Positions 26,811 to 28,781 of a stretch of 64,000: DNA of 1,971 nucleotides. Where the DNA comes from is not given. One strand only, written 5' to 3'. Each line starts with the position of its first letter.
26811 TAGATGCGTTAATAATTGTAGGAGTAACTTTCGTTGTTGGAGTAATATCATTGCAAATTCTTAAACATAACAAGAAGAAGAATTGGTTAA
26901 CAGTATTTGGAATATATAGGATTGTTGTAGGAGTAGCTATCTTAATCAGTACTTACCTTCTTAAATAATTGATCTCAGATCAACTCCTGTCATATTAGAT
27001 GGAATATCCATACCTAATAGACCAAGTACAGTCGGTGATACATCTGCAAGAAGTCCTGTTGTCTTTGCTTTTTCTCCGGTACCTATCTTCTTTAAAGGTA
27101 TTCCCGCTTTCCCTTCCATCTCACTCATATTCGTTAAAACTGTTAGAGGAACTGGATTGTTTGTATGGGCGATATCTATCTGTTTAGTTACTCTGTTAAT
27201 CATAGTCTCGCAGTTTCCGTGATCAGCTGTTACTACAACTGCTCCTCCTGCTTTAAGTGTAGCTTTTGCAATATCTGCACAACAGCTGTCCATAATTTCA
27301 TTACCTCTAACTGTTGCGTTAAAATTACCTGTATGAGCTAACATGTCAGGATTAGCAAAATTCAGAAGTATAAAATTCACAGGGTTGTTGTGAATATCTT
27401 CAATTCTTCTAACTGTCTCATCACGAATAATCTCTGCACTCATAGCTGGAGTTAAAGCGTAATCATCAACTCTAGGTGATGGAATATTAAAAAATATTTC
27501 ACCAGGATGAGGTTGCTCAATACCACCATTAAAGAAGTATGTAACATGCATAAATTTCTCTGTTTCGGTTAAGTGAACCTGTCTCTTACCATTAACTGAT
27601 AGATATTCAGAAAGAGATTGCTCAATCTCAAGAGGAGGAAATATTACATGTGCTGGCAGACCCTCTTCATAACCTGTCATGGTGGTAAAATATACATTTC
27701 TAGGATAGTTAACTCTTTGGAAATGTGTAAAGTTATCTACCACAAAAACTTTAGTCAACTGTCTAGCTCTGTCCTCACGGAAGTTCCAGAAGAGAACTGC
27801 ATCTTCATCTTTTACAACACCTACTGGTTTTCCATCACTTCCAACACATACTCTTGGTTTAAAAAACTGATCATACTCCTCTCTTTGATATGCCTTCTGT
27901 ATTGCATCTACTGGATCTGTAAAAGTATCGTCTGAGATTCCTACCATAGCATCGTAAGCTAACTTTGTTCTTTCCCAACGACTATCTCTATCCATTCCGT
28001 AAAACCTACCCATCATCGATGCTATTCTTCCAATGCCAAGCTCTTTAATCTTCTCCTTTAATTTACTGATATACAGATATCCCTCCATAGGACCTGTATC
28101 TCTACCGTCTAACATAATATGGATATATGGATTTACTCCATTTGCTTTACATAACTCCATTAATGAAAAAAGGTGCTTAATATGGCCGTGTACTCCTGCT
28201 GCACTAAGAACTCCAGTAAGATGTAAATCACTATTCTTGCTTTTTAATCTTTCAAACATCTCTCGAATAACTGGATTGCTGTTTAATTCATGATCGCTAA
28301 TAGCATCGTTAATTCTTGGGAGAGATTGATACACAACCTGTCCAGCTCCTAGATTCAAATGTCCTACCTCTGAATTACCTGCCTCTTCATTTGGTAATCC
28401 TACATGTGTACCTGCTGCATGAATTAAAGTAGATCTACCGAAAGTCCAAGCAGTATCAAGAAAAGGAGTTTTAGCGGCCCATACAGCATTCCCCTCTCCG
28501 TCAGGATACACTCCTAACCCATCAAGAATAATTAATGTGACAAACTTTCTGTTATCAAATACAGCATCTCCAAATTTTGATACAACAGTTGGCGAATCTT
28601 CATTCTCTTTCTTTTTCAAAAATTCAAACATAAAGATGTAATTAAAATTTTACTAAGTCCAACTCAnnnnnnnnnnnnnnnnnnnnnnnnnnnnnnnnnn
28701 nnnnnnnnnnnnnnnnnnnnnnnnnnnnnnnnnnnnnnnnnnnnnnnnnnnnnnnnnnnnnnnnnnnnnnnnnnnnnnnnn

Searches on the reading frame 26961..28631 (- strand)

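Call 47: search_protein_families(library=ncbifam, proteins=[window:26961-28631:-], max_evalue=1e-20)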
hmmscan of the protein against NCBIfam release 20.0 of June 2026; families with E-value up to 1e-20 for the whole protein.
window:26961-28631:- (556 aa): 2 families
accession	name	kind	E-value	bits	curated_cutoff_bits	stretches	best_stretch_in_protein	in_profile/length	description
TIGR01307.1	pgm_bpd_ind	equivalog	7.4e-163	542.6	330.65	1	31-551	3-502/504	2,3-bisphosphoglycerate-independent phosphoglycerate mutase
NF003897.0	PRK05434.1-5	equivalog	2.1e-138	462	862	1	27-552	4-510/514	2,3-bisphosphoglycerate-independent phosphoglycerate mutase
